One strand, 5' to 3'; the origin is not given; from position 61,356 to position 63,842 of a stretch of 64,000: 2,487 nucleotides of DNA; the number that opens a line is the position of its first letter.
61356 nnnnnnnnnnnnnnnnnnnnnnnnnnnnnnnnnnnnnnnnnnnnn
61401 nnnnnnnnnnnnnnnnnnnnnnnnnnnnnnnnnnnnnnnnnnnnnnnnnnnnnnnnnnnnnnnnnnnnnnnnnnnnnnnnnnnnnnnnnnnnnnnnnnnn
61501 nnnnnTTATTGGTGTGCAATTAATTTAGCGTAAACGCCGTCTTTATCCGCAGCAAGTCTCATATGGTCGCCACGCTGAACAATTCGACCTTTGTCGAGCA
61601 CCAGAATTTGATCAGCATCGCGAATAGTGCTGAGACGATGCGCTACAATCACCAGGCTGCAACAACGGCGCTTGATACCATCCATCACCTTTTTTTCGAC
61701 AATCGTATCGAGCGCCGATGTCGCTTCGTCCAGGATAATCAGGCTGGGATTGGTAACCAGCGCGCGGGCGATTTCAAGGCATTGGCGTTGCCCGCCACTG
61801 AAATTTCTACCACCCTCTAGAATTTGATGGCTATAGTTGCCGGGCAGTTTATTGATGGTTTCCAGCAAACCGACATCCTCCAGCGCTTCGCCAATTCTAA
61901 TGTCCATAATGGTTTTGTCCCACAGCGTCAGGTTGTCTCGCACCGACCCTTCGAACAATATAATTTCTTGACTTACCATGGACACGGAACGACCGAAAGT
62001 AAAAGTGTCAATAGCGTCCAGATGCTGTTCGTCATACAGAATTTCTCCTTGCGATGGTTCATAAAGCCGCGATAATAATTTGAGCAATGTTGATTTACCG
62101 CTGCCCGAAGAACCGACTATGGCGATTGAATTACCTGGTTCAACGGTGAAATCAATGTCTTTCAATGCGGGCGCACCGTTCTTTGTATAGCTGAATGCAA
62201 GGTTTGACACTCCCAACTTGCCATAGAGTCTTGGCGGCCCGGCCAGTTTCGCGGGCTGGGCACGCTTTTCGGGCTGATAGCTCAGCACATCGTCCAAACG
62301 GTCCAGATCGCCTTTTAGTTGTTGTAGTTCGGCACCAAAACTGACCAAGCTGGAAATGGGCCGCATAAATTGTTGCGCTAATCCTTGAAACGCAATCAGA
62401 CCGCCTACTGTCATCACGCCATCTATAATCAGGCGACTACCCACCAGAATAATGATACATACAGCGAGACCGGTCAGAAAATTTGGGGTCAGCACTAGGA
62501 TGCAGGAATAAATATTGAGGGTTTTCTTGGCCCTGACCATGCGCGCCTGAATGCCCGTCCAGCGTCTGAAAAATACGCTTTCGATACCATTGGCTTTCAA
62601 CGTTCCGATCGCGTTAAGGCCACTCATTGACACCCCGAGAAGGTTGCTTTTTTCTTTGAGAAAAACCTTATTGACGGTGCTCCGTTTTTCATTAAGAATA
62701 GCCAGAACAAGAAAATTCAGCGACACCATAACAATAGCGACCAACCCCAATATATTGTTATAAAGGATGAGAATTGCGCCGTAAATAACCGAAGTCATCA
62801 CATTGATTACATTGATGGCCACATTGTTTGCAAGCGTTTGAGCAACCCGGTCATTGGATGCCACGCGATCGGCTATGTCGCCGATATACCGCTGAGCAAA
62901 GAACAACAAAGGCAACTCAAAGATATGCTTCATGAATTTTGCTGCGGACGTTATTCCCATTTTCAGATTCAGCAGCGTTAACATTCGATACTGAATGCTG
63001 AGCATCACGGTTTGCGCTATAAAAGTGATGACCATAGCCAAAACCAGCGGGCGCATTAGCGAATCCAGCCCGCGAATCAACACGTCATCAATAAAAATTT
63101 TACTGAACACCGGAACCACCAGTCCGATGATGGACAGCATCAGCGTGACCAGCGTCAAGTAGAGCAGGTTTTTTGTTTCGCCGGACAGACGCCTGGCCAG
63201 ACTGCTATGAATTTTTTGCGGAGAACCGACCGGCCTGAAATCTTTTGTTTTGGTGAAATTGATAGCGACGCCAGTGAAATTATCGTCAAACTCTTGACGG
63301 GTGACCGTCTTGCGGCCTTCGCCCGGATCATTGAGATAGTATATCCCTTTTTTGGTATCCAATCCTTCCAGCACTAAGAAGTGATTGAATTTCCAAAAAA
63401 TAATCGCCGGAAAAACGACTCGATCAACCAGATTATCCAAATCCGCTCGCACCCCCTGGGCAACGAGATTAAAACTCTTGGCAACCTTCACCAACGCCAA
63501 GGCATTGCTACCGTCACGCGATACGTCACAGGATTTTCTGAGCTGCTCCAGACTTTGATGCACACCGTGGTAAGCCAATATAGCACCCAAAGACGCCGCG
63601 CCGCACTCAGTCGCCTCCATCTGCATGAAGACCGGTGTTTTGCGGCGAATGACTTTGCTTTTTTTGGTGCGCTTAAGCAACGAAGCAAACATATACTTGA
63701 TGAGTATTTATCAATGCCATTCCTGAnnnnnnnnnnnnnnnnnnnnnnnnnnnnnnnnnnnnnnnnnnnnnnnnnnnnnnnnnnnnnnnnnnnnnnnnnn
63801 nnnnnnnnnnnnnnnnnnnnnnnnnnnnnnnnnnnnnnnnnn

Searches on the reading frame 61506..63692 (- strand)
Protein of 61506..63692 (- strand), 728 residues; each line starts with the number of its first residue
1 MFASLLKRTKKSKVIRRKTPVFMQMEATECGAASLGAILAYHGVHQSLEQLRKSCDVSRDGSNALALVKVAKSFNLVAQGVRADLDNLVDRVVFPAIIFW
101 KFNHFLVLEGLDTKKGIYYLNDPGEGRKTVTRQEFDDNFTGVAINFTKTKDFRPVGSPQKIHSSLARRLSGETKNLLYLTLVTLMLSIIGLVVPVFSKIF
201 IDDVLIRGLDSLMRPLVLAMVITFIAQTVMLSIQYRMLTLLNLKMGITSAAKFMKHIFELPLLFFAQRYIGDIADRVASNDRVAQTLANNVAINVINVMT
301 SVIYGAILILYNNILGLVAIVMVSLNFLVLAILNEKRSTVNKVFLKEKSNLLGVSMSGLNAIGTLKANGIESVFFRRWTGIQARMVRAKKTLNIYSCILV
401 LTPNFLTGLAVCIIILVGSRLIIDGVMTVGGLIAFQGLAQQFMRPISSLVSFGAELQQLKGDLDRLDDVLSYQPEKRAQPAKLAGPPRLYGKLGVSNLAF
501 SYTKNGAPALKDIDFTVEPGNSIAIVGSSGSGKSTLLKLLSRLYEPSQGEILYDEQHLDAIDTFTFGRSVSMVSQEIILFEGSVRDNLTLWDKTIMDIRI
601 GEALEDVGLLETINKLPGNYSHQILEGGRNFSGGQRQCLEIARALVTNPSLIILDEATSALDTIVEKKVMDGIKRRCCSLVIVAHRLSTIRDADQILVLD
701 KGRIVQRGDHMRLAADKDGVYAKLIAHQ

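Call 5: search_protein_families(library=pfam, proteins=[window:61506-63692:-], max_evalue=0.01)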
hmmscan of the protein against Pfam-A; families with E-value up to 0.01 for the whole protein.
window:61506-63692:- (728 aa): 9 families
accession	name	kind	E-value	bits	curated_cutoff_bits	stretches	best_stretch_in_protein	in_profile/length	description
PF00005.33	ABC_tran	-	3.7e-33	115.5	25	1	510-659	1-137/137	ABC transporter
PF03412.21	Peptidase_C39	-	3e-32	111.7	22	1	19-150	2-132/133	Peptidase C39 family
PF00664.28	ABC_membrane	-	4.3e-23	82.8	28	1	177-445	2-273/274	ABC transporter transmembrane region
PF02463.25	SMC_N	-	4.4e-05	23.5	40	1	612-698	135-210/220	RecF/RecN/SMC N terminal domain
PF09818.15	ABC_ATPase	-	4.6e-05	23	23.2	1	593-674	119-201/283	P-loop domain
PF13555.12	AAA_29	-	0.00057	20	27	1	515-541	17-43/61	P-loop containing region of AAA domain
PF13401.12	AAA_22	-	0.0015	19.3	27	0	521-547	6-32/130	AAA domain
PF13304.12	AAA_21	-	0.0054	17.3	27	0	524-544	3-23/304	AAA domain, putative AbiEii toxin, Type IV TA system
PF03193.22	RsgA_GTPase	-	0.0091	16.3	30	0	508-542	95-128/174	RsgA GTPase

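Call 6: search_protein_families(library=ncbifam, proteins=[window:61506-63692:-], max_evalue=0.01)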
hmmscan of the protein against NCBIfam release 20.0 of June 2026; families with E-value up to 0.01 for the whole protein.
window:61506-63692:- (728 aa): 190 families (the best 25 are shown)
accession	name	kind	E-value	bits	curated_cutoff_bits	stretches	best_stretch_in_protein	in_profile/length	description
TIGR03796.1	NHLM_micro_ABC1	equivalog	3.1e-259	862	853.3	1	18-725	1-709/710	NHLP family bacteriocin export ABC transporter peptidase/permease/ATPase subunit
TIGR01846.1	type_I_sec_HlyB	subfamily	6.9e-122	408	725.55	1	35-728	5-692/694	type I secretion system permease/ATPase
TIGR03797.1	NHLM_micro_ABC2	equivalog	1.1e-109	367.9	709.4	1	113-728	79-685/686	NHLP bacteriocin export ABC transporter permease/ATPase subunit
TIGR03375.1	type_I_sec_LssB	subfamily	1.3e-107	360.8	693.1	1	34-711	6-686/696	type I secretion system permease/ATPase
TIGR01193.1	bacteriocin_ABC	subfamily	2.8e-105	353.4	523.85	1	24-726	1-707/708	peptide cleavage/export ABC transporter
TIGR00958.1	3a01208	subfamily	3.4e-88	296.7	874.6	1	169-725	155-711/711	antigen peptide transporter 2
TIGR02203.1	MsbA_lipidA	equivalog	6e-87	292.5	602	1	188-725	28-566/572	lipid A export permease/ATP-binding protein MsbA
TIGR02204.1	MsbA_rel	hypoth_equivalog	1.3e-78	265.1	780.4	1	179-727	22-574/576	ABC transporter, permease/ATP-binding protein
NF045513.1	HepA_fam_ABC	equivalog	1e-77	262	725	1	198-716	75-598/610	heterocyst formation ABC transporter subunit HepA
NF045998.1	cleave_ABC_plasm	equivalog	2.4e-74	250.8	500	1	24-675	2-647/673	Mbov_0121 family peptidase domain-containing ABC transporter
NF010178.0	PRK13657.1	equivalog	6.7e-72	242.8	733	1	168-726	13-568/588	glucan ABC transporter ATP-binding protein/ permease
NF008381.0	PRK11176.1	equivalog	3.3e-68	230.5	867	1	197-725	48-576/582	lipid A ABC transporter ATP-binding protein/permease MsbA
NF052233.1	CphA_assoc_ABC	equivalog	3e-65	221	880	1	176-727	186-742/766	cyanophycin metabolism-associated ABC transporter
TIGR01842.1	type_I_sec_PrtD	subfamily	5.1e-65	220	510.15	1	174-713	6-540/544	type I secretion system permease/ATPase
NF008364.0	PRK11160.1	equivalog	5.5e-60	203.5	630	1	298-725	146-572/575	heme ABC transporter ATP-binding protein/permease CydC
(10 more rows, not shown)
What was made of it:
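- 61506..63692 (-): NHLM-type ABC transporter with C39 leader peptidase (728 aa). TIGR03796 scores 862 bits, above its cutoff; Peptidase_C39 E=3e-32 (calls 5, 6).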
